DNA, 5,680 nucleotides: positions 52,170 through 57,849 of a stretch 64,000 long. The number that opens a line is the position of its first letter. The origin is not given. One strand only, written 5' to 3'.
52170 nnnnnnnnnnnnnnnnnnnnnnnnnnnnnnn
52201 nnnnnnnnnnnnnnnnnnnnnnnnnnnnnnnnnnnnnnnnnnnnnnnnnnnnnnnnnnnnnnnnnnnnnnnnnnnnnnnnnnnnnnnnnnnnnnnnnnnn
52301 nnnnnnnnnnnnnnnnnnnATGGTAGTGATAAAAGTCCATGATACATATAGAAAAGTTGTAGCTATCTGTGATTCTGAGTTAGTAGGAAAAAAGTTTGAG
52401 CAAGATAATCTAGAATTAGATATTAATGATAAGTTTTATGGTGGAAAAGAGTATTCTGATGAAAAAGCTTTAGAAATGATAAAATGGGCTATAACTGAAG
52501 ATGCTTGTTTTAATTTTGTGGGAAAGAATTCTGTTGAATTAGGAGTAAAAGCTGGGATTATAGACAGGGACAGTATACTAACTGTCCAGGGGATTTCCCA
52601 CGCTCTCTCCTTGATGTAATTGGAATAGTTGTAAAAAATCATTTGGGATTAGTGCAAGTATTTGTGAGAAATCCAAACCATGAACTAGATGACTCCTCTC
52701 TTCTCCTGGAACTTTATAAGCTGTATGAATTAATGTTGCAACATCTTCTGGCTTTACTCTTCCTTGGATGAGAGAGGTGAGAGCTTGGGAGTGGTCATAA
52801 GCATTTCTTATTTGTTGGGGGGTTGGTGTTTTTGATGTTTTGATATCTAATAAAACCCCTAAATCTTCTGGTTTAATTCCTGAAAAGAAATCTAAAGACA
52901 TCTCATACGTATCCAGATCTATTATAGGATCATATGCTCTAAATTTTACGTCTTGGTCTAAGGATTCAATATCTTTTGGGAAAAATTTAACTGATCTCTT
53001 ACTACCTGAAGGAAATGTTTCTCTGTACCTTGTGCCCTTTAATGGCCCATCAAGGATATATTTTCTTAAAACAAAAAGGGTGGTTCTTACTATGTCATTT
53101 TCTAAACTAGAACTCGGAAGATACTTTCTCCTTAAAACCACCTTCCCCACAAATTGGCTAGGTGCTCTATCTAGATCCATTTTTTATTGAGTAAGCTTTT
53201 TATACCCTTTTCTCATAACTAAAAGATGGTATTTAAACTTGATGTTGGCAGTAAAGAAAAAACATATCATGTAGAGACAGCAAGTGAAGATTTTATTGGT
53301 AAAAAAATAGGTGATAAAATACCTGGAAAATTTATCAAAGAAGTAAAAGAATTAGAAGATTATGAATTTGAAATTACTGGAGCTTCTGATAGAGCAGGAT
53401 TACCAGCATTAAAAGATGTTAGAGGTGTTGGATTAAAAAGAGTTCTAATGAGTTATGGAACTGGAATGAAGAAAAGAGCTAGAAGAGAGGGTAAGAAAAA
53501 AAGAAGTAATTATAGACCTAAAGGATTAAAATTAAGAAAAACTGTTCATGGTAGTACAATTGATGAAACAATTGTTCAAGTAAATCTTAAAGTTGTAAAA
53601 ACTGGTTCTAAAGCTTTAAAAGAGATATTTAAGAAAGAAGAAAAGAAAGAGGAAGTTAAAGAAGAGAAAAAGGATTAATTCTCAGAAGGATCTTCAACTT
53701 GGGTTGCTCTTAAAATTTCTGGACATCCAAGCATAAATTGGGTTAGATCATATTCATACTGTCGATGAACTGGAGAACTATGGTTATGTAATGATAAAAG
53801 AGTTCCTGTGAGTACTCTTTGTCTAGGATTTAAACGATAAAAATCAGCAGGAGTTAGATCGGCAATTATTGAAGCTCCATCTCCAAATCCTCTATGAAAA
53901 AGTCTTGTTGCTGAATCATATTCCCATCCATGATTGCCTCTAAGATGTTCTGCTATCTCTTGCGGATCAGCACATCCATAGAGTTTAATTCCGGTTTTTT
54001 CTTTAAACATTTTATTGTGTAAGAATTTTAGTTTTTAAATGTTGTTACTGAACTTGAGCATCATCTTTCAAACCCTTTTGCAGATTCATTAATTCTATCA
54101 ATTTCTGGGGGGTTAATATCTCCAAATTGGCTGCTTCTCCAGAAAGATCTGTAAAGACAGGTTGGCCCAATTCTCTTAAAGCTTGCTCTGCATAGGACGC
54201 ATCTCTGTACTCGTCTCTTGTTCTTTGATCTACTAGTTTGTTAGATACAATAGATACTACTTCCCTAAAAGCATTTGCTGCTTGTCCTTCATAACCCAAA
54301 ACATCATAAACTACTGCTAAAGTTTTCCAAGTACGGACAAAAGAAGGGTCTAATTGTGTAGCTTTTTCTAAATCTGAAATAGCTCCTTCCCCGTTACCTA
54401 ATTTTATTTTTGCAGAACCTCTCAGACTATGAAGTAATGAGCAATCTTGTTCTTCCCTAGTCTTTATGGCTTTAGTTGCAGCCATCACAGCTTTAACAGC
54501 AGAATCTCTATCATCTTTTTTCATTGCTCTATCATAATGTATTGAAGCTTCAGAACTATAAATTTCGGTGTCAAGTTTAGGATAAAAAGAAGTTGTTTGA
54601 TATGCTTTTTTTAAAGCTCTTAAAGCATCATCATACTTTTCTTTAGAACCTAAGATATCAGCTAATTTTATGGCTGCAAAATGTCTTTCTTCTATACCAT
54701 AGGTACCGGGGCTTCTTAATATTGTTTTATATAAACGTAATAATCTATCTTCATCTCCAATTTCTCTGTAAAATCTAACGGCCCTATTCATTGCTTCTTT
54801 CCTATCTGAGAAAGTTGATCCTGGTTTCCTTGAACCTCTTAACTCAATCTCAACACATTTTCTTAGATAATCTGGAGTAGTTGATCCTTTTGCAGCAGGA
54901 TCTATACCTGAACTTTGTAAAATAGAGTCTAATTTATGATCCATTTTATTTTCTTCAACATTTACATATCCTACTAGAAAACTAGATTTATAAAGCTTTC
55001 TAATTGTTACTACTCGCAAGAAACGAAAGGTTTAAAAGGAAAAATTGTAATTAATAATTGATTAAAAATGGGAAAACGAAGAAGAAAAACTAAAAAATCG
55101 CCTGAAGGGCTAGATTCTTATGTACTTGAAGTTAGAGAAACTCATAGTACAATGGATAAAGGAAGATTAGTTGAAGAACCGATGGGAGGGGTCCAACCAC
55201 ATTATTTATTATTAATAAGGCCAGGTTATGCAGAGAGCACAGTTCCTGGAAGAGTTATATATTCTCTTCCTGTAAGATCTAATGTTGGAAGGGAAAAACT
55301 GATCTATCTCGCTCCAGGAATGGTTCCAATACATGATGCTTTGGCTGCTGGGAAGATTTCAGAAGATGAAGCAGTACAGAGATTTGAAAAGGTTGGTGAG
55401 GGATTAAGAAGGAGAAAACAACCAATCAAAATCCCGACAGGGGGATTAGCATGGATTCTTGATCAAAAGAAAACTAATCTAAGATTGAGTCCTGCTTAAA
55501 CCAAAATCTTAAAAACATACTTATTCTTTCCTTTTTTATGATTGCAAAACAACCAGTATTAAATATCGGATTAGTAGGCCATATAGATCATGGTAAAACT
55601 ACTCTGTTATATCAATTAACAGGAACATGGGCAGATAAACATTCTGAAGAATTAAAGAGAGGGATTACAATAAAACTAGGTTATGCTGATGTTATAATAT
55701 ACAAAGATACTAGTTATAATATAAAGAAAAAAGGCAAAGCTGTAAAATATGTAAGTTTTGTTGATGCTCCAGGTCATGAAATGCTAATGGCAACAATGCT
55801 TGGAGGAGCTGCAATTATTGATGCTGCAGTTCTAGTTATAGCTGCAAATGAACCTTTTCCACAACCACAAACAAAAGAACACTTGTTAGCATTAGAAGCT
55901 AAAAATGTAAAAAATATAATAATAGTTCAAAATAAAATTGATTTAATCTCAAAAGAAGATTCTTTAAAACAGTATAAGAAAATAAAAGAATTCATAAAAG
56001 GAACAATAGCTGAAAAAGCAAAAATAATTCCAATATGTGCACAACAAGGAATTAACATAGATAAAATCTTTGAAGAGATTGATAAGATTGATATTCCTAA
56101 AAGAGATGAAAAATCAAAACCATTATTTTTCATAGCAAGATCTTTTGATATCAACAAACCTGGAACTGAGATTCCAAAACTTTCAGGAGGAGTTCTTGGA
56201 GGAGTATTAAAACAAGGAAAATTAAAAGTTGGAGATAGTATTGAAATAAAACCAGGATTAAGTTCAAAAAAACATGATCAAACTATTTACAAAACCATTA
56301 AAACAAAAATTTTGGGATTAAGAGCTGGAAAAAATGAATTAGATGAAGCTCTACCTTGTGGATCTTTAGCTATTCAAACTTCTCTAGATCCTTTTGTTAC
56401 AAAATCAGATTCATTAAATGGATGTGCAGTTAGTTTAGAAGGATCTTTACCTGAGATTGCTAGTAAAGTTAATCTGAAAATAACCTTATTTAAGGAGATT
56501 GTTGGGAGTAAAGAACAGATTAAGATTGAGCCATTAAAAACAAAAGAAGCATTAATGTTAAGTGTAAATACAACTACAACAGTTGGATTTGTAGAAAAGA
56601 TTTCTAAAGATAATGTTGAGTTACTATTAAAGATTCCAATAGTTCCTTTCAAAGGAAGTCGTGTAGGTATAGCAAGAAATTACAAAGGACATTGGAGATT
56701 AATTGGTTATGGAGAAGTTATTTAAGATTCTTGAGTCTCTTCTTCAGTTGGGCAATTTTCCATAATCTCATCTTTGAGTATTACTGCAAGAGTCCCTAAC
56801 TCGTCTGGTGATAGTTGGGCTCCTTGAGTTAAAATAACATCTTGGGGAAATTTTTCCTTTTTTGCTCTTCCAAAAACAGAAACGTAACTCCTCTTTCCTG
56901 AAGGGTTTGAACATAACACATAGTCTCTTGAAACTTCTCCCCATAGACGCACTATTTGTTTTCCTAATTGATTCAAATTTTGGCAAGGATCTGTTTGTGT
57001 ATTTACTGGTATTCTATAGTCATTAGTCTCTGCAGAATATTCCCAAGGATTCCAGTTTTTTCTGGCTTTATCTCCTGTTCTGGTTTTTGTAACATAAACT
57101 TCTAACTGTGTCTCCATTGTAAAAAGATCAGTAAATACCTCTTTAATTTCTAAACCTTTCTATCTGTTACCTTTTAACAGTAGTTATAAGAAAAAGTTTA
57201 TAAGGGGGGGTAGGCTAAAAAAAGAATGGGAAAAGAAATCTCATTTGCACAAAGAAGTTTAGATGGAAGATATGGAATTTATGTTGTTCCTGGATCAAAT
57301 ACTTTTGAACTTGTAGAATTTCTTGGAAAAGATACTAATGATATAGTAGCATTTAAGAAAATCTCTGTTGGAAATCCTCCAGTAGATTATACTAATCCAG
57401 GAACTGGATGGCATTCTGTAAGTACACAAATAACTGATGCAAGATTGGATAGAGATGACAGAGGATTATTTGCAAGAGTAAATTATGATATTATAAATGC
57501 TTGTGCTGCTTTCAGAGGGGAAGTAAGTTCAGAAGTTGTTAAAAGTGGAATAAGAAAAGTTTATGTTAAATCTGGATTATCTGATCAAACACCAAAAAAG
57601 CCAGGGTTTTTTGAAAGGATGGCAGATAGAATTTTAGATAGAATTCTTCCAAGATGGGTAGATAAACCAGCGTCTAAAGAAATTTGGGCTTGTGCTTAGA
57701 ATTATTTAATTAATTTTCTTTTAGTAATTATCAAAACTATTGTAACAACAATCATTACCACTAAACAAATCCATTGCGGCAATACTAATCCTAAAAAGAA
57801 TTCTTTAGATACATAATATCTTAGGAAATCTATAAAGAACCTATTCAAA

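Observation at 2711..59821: Two protein-composition classes: about 25 R/G/P/D/E/W-rich ORFans interleaved singly among K/I/N-rich core genes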

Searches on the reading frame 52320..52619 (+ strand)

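Call 100: search_protein_families(library=pfam, max_evalue=0.01, proteins=[window:52320-52619:+])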
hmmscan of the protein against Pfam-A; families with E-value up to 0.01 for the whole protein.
window:52320-52619:+ (99 aa): 1 family
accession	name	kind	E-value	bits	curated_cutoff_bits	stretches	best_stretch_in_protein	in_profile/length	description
PF04242.18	DUF424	-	5.1e-20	72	25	1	11-96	6-88/92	Protein of unknown function (DUF424)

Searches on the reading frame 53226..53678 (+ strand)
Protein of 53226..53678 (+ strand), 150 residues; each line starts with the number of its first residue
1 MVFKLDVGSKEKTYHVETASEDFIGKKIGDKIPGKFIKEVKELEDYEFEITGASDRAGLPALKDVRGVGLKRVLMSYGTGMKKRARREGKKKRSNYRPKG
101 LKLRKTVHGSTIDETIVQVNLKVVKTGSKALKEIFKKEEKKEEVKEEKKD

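Call 18: search_protein_families(library=pfam, max_evalue=0.001, proteins=[window:53226-53678:+])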
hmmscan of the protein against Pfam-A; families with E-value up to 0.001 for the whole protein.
window:53226-53678:+ (150 aa): 1 family
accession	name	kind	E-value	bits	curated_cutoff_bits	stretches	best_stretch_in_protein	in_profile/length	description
PF01092.24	Ribosomal_S6e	-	5.9e-25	88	26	1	10-135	12-124/125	Ribosomal protein S6e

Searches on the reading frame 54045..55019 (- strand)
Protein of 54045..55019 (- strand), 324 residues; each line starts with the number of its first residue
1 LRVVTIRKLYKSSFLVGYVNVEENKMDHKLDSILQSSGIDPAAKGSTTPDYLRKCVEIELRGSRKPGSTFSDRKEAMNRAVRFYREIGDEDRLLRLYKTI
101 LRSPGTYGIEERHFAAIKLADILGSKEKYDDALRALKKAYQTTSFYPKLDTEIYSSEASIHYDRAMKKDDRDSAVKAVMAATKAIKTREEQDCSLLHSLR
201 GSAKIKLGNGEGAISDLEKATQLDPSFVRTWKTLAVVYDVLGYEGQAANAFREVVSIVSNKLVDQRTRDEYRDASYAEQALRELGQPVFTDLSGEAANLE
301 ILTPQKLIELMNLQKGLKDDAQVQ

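Call 11: search_protein_families(library=pfam, max_evalue=0.01, proteins=[window:54045-55019:-])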
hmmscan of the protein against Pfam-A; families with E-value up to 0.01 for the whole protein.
window:54045-55019:- (324 aa): 10 families
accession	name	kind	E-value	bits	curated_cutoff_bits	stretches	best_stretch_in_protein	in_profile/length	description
PF07719.23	TPR_2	-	1.5e-10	40.8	27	0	196-226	3-33/34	Tetratricopeptide repeat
PF13181.12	TPR_8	-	4.7e-08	33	25.7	0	199-226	6-33/34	Tetratricopeptide repeat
PF00515.34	TPR_1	-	2.2e-07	30.8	27.8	0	197-227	4-34/34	Tetratricopeptide repeat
PF13414.12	TPR_11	-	2.7e-06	27.4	26.8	1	201-238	1-38/42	TPR repeat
PF13428.12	TPR_14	-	3.2e-06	27.7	23.5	0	200-235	7-42/44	Tetratricopeptide repeat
PF14559.12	TPR_19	-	6.1e-05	23.7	25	0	206-242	3-39/68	Tetratricopeptide repeat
PF03704.23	BTAD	-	0.00095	20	22.1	1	187-262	55-130/146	Bacterial transcriptional activator domain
PF25058.1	ARM_TT21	-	0.0013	19.2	27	1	120-238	14-138/155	Tetratricopeptide repeat protein 21 ARM repeat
PF13424.12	TPR_12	-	0.0044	17.6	30.1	0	117-141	49-73/77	Tetratricopeptide repeat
PF13432.12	TPR_16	-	0.0048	17.8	32.7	0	200-254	3-57/65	Tetratricopeptide repeat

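Call 82: search_protein_families(library=padloc, max_evalue=0.01, proteins=[window:54045-55019:-])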
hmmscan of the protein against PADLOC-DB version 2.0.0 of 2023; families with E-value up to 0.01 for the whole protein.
window:54045-55019:- (324 aa): 0 families

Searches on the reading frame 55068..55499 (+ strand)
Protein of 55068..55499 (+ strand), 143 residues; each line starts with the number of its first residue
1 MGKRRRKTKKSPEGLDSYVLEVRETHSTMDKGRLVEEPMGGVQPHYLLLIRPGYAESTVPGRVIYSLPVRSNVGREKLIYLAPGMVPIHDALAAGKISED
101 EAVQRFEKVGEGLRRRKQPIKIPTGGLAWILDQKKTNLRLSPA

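Call 12: search_protein_families(library=pfam, max_evalue=0.01, proteins=[window:55068-55499:+])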
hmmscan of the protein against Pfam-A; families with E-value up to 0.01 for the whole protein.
window:55068-55499:+ (143 aa): 0 families

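Call 70: search_protein_families(library=phrogs, max_evalue=0.01, proteins=[window:55068-55499:+])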
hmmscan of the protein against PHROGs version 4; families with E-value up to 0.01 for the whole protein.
window:55068-55499:+ (143 aa): 0 families

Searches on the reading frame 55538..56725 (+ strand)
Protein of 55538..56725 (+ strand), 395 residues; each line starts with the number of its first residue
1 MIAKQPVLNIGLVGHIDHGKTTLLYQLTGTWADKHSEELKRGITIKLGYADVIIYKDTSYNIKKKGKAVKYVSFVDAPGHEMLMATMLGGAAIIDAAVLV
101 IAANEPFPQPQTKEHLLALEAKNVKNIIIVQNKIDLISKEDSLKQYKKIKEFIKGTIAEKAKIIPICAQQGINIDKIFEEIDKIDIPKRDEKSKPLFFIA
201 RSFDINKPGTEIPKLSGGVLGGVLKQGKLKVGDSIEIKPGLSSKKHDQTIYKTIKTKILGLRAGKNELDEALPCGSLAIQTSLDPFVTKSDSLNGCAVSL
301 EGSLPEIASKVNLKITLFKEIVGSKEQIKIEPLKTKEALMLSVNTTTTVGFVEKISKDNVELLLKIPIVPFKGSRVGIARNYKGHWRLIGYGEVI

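Call 18: search_protein_families(library=pfam, max_evalue=0.001, proteins=[window:55538-56725:+])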
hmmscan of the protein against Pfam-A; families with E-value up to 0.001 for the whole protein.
window:55538-56725:+ (395 aa): 6 families
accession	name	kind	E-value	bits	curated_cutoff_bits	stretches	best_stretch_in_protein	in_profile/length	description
PF00009.33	GTP_EFTU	-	1.5e-31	109.9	26.5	1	6-183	2-184/188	Elongation factor Tu GTP binding domain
PF09173.17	eIF2_C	-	4.5e-25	88.1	22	1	310-394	2-86/86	Initiation factor eIF2 gamma, C terminal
PF03193.22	RsgA_GTPase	-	8.4e-07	29.4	30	1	91-181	20-104/174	RsgA GTPase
PF01926.29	MMR_HSR1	-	9.7e-06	26.1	21.9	1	10-133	2-113/113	50S ribosome-binding GTPase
PF03144.31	GTP_EFTU_D2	-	1e-05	26.3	30.3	1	217-276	1-53/73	Elongation factor Tu domain 2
PF16897.10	MMR_HSR1_Xtn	-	0.00021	21.7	35.2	1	125-181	56-100/106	C-terminal region of MMR_HSR1 domain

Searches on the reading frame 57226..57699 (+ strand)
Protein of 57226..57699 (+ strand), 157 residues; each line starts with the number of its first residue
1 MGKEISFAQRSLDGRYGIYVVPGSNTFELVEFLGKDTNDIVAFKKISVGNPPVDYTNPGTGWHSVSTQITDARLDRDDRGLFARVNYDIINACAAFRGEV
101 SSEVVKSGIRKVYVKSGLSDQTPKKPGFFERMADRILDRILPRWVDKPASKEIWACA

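Call 12: search_protein_families(library=pfam, max_evalue=0.01, proteins=[window:57226-57699:+])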
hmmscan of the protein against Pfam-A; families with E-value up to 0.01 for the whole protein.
window:57226-57699:+ (157 aa): 0 families
